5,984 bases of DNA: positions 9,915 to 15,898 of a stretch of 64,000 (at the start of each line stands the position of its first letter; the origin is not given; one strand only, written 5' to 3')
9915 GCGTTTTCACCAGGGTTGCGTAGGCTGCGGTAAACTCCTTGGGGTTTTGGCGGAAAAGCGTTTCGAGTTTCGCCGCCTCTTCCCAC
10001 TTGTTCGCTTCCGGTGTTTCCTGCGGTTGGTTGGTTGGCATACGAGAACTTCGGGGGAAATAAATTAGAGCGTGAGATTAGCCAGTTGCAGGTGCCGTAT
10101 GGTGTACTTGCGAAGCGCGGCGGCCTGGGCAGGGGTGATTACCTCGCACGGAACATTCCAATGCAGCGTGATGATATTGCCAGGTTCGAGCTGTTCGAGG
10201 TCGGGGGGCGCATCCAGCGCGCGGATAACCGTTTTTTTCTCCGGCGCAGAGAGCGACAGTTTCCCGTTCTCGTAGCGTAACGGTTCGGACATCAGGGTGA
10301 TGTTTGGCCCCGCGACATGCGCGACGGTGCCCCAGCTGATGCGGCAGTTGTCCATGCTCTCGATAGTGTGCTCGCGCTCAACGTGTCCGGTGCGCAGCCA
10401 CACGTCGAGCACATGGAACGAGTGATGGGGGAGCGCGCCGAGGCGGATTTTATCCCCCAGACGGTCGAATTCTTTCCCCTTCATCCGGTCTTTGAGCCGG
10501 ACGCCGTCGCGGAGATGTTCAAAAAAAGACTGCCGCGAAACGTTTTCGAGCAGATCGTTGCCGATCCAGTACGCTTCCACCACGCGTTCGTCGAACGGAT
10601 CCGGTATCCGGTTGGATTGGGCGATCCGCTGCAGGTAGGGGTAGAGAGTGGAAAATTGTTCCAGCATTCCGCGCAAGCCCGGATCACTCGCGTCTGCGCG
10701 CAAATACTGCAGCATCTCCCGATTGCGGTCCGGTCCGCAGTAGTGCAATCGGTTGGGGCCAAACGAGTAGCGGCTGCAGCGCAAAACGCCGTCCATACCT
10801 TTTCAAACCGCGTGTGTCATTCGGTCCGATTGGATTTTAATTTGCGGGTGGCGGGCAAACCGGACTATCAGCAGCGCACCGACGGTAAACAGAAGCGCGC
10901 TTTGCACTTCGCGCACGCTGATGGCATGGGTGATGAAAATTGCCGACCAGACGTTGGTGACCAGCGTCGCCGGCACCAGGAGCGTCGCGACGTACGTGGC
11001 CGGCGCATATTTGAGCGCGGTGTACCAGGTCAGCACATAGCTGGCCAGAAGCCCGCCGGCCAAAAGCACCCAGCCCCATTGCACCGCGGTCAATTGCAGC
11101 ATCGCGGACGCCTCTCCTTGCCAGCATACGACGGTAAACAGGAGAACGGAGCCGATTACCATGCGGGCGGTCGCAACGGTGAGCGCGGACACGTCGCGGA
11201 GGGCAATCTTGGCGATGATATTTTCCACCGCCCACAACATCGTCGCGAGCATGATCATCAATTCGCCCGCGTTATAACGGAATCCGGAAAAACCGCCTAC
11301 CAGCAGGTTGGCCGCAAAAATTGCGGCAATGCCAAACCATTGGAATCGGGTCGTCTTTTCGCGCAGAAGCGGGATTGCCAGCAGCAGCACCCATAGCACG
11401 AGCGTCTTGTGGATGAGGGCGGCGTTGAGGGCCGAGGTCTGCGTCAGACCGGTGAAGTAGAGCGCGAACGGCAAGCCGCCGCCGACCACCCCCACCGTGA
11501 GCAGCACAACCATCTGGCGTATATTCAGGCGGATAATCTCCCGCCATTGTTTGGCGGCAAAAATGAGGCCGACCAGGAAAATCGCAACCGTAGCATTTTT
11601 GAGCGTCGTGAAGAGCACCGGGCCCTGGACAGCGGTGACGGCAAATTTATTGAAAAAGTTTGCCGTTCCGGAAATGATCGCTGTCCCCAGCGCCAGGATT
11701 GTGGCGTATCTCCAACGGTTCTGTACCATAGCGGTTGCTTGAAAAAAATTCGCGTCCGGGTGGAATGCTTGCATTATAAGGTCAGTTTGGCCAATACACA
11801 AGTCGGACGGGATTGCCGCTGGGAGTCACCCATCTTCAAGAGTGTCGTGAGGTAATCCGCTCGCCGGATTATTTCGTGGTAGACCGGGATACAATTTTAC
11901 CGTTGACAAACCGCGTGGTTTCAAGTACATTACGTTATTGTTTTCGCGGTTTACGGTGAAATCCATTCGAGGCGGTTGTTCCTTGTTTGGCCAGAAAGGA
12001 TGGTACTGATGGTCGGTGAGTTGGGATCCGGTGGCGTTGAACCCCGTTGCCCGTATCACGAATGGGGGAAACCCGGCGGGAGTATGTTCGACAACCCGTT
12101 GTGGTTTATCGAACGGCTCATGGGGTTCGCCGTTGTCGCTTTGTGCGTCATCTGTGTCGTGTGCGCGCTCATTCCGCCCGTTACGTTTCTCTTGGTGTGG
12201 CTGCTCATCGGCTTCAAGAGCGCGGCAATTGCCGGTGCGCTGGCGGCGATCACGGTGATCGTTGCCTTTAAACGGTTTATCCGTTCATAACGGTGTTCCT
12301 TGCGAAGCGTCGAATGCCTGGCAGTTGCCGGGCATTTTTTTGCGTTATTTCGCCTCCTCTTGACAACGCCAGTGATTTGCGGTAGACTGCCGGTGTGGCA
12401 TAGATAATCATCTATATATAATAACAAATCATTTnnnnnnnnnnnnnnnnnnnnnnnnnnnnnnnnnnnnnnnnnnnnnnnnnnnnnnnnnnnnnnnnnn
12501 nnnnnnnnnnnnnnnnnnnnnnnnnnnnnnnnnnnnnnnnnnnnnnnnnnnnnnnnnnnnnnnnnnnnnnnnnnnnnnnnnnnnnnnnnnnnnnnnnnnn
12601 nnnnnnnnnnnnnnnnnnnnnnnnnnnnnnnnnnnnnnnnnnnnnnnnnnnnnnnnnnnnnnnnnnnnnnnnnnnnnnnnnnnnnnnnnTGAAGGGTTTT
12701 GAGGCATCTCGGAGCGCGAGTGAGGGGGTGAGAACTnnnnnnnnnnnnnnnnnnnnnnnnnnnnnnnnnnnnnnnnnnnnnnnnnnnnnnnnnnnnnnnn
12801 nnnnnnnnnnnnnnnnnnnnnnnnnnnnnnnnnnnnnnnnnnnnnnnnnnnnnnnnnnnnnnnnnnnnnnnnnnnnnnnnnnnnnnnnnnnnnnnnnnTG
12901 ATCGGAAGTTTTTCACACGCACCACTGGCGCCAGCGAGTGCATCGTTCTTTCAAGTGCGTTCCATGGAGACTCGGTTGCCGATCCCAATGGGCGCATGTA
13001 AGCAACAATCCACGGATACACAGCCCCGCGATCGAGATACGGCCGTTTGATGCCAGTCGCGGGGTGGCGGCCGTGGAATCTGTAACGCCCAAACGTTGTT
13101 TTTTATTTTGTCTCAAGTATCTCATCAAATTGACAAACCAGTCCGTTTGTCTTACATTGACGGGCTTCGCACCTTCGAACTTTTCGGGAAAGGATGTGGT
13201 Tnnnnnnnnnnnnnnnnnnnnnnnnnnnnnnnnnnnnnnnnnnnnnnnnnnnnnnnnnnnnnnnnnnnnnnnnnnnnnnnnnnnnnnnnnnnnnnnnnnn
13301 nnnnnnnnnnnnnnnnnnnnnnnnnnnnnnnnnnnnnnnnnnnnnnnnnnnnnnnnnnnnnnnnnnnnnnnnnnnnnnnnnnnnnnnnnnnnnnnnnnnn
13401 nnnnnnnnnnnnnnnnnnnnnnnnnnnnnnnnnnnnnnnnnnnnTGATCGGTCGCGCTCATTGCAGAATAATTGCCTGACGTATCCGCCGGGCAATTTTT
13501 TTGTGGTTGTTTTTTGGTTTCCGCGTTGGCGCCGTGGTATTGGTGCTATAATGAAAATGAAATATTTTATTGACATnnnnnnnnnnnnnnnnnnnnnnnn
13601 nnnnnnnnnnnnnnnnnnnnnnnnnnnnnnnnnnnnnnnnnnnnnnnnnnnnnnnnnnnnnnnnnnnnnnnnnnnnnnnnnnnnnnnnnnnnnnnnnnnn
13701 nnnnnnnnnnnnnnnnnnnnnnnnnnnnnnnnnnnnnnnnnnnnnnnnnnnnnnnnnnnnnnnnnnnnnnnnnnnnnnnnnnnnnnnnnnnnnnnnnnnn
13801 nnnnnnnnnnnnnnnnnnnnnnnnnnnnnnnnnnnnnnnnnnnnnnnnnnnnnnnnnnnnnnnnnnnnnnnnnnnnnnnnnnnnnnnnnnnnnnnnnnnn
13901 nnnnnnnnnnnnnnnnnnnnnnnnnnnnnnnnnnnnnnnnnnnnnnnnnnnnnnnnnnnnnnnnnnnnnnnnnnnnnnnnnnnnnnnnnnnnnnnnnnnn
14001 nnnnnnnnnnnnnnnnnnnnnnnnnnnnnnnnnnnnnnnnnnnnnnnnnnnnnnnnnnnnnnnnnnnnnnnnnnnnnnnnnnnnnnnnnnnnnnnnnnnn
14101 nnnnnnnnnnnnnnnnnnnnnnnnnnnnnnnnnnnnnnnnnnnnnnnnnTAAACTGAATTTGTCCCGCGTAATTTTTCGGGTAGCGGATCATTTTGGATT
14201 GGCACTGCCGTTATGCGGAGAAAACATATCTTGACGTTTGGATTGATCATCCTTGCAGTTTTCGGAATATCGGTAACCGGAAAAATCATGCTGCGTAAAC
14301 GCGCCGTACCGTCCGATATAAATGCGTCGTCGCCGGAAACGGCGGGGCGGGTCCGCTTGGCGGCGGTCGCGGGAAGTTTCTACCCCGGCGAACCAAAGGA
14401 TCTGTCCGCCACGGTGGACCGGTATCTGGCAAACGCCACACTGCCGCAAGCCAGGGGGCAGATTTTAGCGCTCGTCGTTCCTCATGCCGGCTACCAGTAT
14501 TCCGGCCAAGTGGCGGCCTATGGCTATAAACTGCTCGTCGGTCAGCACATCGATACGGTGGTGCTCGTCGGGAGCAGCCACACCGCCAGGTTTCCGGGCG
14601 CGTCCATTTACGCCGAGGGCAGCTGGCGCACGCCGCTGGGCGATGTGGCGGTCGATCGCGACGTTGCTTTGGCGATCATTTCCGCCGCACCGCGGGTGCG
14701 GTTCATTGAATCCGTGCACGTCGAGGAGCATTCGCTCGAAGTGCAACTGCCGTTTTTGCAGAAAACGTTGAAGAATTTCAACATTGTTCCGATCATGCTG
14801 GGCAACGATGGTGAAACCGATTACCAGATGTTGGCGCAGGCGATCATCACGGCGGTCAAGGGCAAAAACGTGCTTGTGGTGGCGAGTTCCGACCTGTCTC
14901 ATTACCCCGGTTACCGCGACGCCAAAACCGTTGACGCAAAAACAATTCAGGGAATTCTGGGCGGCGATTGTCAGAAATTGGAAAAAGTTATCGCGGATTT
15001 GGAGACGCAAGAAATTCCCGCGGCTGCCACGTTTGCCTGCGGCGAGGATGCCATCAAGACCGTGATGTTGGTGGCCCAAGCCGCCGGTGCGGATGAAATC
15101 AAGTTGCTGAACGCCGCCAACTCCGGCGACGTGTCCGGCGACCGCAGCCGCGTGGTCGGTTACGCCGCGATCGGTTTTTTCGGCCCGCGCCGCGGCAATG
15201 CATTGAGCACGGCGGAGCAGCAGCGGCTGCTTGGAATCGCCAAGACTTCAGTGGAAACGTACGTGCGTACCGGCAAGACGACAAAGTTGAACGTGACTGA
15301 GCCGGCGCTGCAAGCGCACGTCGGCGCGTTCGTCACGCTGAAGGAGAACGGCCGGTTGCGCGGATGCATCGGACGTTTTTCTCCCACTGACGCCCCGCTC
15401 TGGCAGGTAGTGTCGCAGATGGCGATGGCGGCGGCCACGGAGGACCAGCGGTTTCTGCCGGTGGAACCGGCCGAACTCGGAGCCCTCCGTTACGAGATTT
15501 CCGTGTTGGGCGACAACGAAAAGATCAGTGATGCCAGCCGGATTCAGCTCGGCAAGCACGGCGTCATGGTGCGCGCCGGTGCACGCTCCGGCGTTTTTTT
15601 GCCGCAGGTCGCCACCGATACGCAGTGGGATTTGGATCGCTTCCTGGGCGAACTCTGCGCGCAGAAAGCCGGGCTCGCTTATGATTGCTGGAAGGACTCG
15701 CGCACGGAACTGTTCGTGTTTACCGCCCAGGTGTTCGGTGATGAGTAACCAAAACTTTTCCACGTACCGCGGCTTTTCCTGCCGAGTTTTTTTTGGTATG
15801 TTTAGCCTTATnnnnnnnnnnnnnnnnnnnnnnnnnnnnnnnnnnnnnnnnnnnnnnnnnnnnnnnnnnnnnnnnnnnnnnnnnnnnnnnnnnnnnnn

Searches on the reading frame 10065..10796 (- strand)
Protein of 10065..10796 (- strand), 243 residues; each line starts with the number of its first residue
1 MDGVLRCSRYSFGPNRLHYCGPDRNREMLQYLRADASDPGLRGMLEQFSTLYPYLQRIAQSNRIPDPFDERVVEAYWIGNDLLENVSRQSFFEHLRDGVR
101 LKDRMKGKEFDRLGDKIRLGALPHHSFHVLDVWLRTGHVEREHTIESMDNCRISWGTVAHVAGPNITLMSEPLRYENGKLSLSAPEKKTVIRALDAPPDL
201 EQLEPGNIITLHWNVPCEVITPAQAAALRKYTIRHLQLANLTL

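Call 33: search_protein_families(library=pfam, proteins=[window:10065-10796:-], max_evalue=0.001)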
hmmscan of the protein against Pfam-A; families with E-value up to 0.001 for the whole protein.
window:10065-10796:- (243 aa): 1 family
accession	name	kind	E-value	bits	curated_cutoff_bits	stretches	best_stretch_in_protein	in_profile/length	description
PF19927.4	DUF6390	-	2.2e-61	207.9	25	1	2-241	4-239/244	Family of unknown function (DUF6390)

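Call 35: find_homologous_proteins(query=window:10065-10796:-, max_evalue=0.00001)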
Query window:10065-10796:- (243 aa): 2759 proteins with E <= 0.00001 among 3067 candidates; the best 120 are listed.
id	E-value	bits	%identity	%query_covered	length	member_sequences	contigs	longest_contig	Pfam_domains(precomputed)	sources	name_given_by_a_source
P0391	1.3e-164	564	100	100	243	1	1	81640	PF19927.5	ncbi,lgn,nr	ncbi:MAG: DUF6390 family protein [Patescibacteria group bacterium]|nr:DUF6390 family protein [Patesc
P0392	4.8e-144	496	87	100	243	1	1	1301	PF19927.5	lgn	-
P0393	1.7e-122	426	74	100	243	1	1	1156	PF19927.5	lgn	-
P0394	1.4e-120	419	74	100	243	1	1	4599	PF19927.5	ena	-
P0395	2.3e-117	409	72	100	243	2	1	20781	PF19927.5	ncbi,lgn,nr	ncbi:MAG: DUF6390 family protein [bacterium]|nr:DUF6390 family protein [bacterium]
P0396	2.7e-113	395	70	100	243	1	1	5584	PF19927.5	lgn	-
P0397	1.9e-112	393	67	100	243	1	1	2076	PF19927.5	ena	-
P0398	2.5e-104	366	62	100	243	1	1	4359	PF19927.5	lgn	-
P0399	4.4e-104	365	63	100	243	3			PF19927.5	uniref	uniref:Uncharacterized protein n=1 Tax=candidate division WWE3 bacterium TaxID=2053526 RepID=A0A831Z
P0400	4.9e-103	362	61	100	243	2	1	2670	PF19927.5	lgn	-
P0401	1.5e-102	360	60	100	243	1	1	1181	PF19927.5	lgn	-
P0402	1.6e-102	360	61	100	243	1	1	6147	PF19927.5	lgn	-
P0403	2.8e-102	359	59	100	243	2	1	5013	PF19927.5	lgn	-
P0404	3.4e-102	359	62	100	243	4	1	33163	PF19927.5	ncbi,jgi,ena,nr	ncbi:MAG: hypothetical protein US74_C0048G0006 [Parcubacteria group bacterium GW2011_GWA2_38_13]|nr:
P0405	4.8e-102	359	61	100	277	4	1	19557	PF19927.5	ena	-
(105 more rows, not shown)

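Call 38: search_solved_structures(query=A1, max_evalue=10)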
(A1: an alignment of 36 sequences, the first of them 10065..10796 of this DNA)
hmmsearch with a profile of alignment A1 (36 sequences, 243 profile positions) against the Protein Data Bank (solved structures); distinct sequences matched with E-value up to 10: 2.
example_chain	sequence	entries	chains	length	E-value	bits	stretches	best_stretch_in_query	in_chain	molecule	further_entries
4yn0_B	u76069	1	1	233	0.2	14.2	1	103-155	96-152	Amyloid beta A4 protein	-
1kol_A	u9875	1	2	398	0.7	12.4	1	152-220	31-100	formaldehyde dehydrogenase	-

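Call 41: predict_structure(alignment_id=A1)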
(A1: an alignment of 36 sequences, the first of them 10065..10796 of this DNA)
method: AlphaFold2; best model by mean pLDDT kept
length: 243 residues; sequences in the alignment: 36
mean_pLDDT: 86.0   pTM: 0.86
mean pLDDT of the five models: 86.0, 79.3, 78.4, 73.6, 72.1
residues with pLDDT >= 90: 137; 70-90: 71; 50-70: 25; < 50: 10
segments of 3 or more residues with pLDDT < 50: 17-24
pLDDT, mean of each block of 10 residues (from residue 1): 80 52 48 64 80 93 96 97 96 90 85 93 93 74 89 94 95 96 96 76 94 90 98 96 88
secondary structure, 60 per line:
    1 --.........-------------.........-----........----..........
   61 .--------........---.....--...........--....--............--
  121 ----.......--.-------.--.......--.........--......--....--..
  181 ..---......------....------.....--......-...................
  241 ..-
elements in order: H3-11 H25-33 H39-46 H51-61 H70-77 H81-85 H88-98 H101-104 H107-118 H125-131 H145-151 E154-162 E165-170 E173-176 E179-182 E186-191 H198-201 E208-212 E215-220 H222-242

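Call 46: fold_search(model_id=the predicted structure, library=pdb)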
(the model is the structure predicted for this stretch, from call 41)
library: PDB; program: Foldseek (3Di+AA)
matches with E <= 10: 841; with E <= 0.001: 0
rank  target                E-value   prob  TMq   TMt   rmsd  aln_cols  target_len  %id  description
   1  2z1c_B                1.4e-02  1.00  0.22  0.66   4.6        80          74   16  Crystal structure of HypC from Thermococcus kodakaraensis KOD1 (released 2007-07-17)
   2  9c3h_SL               1.8e-02  0.80  0.18  0.28  12.3       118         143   16  Structure of the CNOT3-bound human 80S ribosome with tRNA-ARG in the P-site. (released 2024-12-04)
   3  8jdj_8                1.9e-02  0.97  0.20  0.31   5.4        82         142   20  Structure of the Human cytoplasmic Ribosome with human tRNA Asp(Q34) and mRNA(GAU) (released 2023-12-06)
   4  6y0g_SL               2.1e-02  0.94  0.18  0.27   6.5        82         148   21  Structure of human ribosome in classical-PRE state (released 2020-04-15)
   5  3vyr_A                3.0e-02  1.00  0.19  0.58   5.4        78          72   15  Crystal structure of the HypC-HypD complex (released 2012-11-28)
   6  3vyt_A                3.4e-02  1.00  0.18  0.78   4.6        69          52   16  Crystal structure of the HypC-HypD-HypE complex (form I inward) (released 2012-11-28)
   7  3vys_A                3.5e-02  1.00  0.19  0.80   4.6        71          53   17  Crystal structure of the HypC-HypD-HypE complex (form I) (released 2012-11-28)
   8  7pnt_N                3.5e-02  0.96  0.19  0.36   4.5        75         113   21  Assembly intermediate of mouse mitochondrial ribosome small subunit without mS37 in complex with RbfA and Tfb1m (released 2022-06-15)
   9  6y57_SL               4.0e-02  0.99  0.20  0.32   5.3        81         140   18  Structure of human ribosome in hybrid-PRE state (released 2020-04-15)
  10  2zm6_Q                4.2e-02  0.94  0.21  0.44   7.9        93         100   13  Crystal structure of the Thermus thermophilus 30S ribosomal subunit (released 2009-04-14)
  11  8bsi_SM               4.2e-02  0.72  0.20  0.29  12.0       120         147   15  Giardia ribosome chimeric hybrid-like GDP+Pi bound state (B1) (released 2023-03-15)
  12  8csp_N                4.4e-02  0.95  0.20  0.38   4.5        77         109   21  Human mitochondrial small subunit assembly intermediate (State A) (released 2022-12-14)
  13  4dr1_Q                4.4e-02  0.93  0.21  0.45   9.0        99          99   13  Crystal structure of the apo 30S ribosomal subunit from Thermus thermophilus (HB8) (released 2012-11-14)
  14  5okz_S                4.7e-02  0.97  0.17  0.20   6.7        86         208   12  Crystal Strucrure of the Mpp6 Exosome complex (released 2017-08-30)
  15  8vvt_LB               4.7e-02  0.90  0.19  0.29   5.8        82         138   20  Mammalian ribosomes bound to Anisomycin in the rotated conformation (released 2025-07-30)
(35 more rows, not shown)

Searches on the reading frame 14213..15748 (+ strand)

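Call 68: search_protein_families(library=pfam, proteins=[window:14213-15748:+], max_evalue=0.0001)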
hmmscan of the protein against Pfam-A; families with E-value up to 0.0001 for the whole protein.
window:14213-15748:+ (511 aa): 2 families
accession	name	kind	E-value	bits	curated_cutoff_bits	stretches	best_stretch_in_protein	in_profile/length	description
PF01875.22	Memo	-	2.3e-62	211.1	27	1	50-320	2-268/269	Memo-like protein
PF01871.22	AMMECR1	-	2.5e-51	173.9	25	1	342-508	3-168/168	AMMECR1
